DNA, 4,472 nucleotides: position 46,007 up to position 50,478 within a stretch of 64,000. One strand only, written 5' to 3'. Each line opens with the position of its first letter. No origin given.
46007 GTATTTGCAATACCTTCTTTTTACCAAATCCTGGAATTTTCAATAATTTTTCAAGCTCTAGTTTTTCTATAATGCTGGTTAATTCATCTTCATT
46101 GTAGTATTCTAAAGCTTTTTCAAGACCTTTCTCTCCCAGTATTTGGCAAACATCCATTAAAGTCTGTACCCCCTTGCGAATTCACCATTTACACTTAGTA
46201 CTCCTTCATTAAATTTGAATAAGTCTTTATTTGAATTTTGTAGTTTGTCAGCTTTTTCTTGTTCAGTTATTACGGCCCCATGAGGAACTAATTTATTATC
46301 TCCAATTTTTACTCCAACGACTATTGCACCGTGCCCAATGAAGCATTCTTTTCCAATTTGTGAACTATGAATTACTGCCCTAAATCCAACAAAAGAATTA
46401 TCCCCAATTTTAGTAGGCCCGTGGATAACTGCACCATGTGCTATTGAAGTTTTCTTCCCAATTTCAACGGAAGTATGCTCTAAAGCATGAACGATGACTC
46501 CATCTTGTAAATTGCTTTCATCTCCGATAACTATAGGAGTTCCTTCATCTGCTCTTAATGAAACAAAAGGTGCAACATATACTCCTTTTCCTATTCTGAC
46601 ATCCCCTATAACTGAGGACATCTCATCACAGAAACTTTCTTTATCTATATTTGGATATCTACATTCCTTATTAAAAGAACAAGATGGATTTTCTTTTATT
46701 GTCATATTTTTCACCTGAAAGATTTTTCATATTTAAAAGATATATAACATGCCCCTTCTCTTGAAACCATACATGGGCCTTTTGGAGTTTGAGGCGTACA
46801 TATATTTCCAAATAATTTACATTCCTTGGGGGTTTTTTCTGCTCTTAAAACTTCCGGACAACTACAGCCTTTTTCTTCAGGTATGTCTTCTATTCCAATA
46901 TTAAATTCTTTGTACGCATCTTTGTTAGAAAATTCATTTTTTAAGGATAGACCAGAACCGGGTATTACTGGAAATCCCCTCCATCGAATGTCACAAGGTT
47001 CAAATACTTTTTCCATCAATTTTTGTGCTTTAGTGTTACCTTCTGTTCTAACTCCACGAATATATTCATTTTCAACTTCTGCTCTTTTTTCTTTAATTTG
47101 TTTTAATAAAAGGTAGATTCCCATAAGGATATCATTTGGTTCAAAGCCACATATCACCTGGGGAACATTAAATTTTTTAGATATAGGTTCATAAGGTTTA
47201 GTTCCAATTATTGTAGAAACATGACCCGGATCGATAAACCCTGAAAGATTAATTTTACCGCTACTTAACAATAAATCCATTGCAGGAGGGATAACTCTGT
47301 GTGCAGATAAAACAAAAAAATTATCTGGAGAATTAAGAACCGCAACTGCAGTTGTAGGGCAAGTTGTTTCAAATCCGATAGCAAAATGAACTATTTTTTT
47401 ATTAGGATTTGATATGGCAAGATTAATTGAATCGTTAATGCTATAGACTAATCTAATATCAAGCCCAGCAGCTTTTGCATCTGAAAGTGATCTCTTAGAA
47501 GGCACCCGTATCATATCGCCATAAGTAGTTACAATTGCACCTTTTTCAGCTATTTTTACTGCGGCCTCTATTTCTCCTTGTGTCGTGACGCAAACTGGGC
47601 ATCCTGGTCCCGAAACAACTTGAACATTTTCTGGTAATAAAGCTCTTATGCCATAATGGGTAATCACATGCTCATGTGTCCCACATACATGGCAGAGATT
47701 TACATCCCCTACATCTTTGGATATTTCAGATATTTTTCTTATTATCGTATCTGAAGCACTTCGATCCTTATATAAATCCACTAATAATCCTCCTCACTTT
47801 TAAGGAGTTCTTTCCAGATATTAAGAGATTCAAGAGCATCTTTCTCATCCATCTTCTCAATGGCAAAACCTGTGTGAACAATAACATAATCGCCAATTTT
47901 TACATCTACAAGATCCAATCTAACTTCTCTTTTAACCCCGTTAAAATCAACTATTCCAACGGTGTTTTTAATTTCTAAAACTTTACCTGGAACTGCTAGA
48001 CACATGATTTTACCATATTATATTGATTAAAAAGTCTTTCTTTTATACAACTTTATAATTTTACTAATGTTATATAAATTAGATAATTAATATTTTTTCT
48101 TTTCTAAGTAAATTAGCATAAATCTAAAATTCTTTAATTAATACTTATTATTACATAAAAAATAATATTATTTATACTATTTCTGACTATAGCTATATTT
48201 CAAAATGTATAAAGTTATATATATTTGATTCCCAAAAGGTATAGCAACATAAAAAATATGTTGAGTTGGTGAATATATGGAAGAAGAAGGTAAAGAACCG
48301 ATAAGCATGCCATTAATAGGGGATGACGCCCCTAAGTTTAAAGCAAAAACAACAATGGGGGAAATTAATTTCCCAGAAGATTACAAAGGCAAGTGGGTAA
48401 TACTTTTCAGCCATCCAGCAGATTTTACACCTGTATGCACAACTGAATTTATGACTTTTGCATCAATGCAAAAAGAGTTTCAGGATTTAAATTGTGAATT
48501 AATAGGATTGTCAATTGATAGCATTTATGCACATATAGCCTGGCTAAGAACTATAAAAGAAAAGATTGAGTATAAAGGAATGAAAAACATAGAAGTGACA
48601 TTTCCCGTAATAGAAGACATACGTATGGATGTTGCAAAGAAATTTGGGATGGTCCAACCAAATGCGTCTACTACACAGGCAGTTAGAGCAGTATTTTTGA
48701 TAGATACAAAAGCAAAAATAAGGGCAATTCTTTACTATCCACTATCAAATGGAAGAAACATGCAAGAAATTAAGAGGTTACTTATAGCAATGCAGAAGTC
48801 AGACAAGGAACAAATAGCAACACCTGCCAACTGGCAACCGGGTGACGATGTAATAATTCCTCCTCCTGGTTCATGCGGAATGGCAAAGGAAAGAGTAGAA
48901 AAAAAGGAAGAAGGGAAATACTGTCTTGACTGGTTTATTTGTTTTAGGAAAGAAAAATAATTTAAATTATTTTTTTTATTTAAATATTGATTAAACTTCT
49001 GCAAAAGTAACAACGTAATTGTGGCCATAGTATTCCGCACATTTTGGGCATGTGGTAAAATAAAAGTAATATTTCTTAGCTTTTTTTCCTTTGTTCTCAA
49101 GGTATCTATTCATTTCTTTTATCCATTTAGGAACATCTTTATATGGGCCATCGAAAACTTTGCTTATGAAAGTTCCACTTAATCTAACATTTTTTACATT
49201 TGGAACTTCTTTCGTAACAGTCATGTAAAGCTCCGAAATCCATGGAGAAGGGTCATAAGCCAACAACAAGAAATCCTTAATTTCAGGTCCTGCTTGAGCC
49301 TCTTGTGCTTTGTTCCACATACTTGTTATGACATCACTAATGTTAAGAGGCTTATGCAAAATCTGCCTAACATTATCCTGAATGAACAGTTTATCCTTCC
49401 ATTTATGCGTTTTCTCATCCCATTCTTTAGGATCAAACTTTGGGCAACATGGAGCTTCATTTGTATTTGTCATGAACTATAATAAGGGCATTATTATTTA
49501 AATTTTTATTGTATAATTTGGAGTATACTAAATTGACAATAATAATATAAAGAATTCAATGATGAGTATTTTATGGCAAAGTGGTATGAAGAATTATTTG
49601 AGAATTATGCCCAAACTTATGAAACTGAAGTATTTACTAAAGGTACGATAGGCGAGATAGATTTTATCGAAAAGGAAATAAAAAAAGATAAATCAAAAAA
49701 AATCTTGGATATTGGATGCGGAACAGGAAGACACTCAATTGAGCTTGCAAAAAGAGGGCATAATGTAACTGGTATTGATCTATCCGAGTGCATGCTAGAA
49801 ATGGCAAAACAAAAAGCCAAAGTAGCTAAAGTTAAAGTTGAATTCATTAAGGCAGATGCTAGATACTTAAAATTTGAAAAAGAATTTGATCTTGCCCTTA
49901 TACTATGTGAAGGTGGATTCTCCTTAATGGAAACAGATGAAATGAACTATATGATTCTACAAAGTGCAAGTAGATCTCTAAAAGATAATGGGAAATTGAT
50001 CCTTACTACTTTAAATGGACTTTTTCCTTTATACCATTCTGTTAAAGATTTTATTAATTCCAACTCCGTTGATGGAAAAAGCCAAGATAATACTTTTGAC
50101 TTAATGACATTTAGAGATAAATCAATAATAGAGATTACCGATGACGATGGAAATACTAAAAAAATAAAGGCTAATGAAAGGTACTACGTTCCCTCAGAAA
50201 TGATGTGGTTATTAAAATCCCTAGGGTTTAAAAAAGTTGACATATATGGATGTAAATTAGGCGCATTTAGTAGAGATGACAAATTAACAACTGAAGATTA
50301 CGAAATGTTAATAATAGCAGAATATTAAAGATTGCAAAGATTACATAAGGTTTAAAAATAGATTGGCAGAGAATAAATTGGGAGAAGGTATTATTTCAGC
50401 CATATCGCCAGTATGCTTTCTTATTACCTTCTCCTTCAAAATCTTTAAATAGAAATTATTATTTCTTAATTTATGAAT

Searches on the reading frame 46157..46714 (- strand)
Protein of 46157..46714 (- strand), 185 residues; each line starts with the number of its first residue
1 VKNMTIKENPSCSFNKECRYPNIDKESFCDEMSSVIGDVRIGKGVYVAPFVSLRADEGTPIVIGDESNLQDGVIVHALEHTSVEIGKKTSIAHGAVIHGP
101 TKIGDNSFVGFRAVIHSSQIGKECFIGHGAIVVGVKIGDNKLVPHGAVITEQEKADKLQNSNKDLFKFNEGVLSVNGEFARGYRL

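Call 60: search_protein_families(library=pfam, proteins=[window:46157-46714:-], max_evalue=0.0001)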
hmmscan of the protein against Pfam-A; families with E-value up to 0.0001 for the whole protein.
window:46157-46714:- (185 aa): 3 families
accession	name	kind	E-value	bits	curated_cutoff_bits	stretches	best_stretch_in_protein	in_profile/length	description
PF00132.30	Hexapep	-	8.7e-16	57.3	27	2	83-116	2-35/36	Bacterial transferase hexapeptide (six repeats)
PF14602.12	Hexapep_2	-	3.1e-12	46.4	27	1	120-150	4-33/34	Hexapeptide repeat of succinyl-transferase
PF25084.1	LbH_EIF2B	-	6.8e-08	32.9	54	1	87-150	8-71/105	EIF2B subunit epsilon LbH domain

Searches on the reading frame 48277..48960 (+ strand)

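Call 60: search_protein_families(library=pfam, proteins=[window:48277-48960:+], max_evalue=0.0001)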
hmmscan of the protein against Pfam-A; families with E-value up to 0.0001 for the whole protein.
window:48277-48960:+ (227 aa): 3 families
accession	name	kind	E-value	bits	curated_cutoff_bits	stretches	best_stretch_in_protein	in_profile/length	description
PF00578.27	AhpC-TSA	-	7.8e-33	113.5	26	1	14-150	1-123/124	AhpC/TSA family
PF08534.16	Redoxin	-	1.6e-13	51.1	26.6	1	15-151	3-131/148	Redoxin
PF10417.14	1-cysPrx_C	-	1.4e-12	47.8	21.1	1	171-209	1-40/41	C-terminal domain of 1-Cys peroxiredoxin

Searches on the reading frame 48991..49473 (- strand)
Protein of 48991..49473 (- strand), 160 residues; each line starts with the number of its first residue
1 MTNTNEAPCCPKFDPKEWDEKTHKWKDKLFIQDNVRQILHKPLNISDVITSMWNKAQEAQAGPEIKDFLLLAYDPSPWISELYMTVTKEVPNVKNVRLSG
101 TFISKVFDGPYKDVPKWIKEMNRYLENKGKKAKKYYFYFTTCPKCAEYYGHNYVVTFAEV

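Call 60: search_protein_families(library=pfam, proteins=[window:48991-49473:-], max_evalue=0.0001)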
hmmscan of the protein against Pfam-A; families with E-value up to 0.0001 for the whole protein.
window:48991-49473:- (160 aa): 1 family
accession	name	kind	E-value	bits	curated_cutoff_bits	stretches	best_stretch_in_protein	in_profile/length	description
PF20603.3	Bact_hydrolase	-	5.6e-59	199.1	27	1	3-160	4-160/160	Bacterial hydrolase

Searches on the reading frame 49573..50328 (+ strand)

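Call 60: search_protein_families(library=pfam, proteins=[window:49573-50328:+], max_evalue=0.0001)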
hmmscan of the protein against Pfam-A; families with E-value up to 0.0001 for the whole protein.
window:49573-50328:+ (251 aa): 15 families
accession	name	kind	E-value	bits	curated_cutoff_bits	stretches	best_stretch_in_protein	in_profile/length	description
PF13649.12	Methyltransf_25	-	5.3e-22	78.8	27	1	44-140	1-97/97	Methyltransferase domain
PF13847.12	Methyltransf_31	-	1.7e-18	67.2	27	1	39-160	2-125/145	Methyltransferase domain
PF08241.18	Methyltransf_11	-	4.5e-18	66.1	21.2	1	45-144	1-95/95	Methyltransferase domain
PF01209.24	Ubie_methyltran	-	1.4e-12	47.9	20.1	1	30-143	37-150/233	ubiE/COQ5 methyltransferase family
PF05175.20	MTS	-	1.5e-11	44.7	23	1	32-146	23-140/170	Methyltransferase small domain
PF08242.18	Methyltransf_12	-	4.7e-11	43.7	30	1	45-142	1-98/98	Methyltransferase domain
PF13489.12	Methyltransf_23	-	5.9e-11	42.8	27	1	37-220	19-160/164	Methyltransferase domain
PF03848.20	TehB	-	1.2e-07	31.9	20.4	1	36-145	26-134/193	Tellurite resistance protein TehB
PF01728.25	FtsJ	-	3.3e-07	30.8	24.1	1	36-127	16-115/181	FtsJ-like methyltransferase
PF02353.26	CMAS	-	1.3e-06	28.4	27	1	29-150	51-170/273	Mycolic acid cyclopropane synthetase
PF00398.26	RrnaAD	-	2.2e-06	27.4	24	1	35-105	25-94/263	Ribosomal RNA adenine dimethylase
PF09445.16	Methyltransf_15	-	6.1e-06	26.3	22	1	42-97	2-59/165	RNA cap guanine-N2 methyltransferase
PF06325.19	PrmA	-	1.3e-05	25.3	22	1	29-107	152-229/296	Ribosomal protein L11 methyltransferase (PrmA)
PF05148.21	Methyltransf_8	-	6.1e-05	23.4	27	0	7-179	39-194/219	Hypothetical methyltransferase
PF05724.17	TPMT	-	6.3e-05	23.2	26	1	32-86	30-82/218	Thiopurine S-methyltransferase (TPMT)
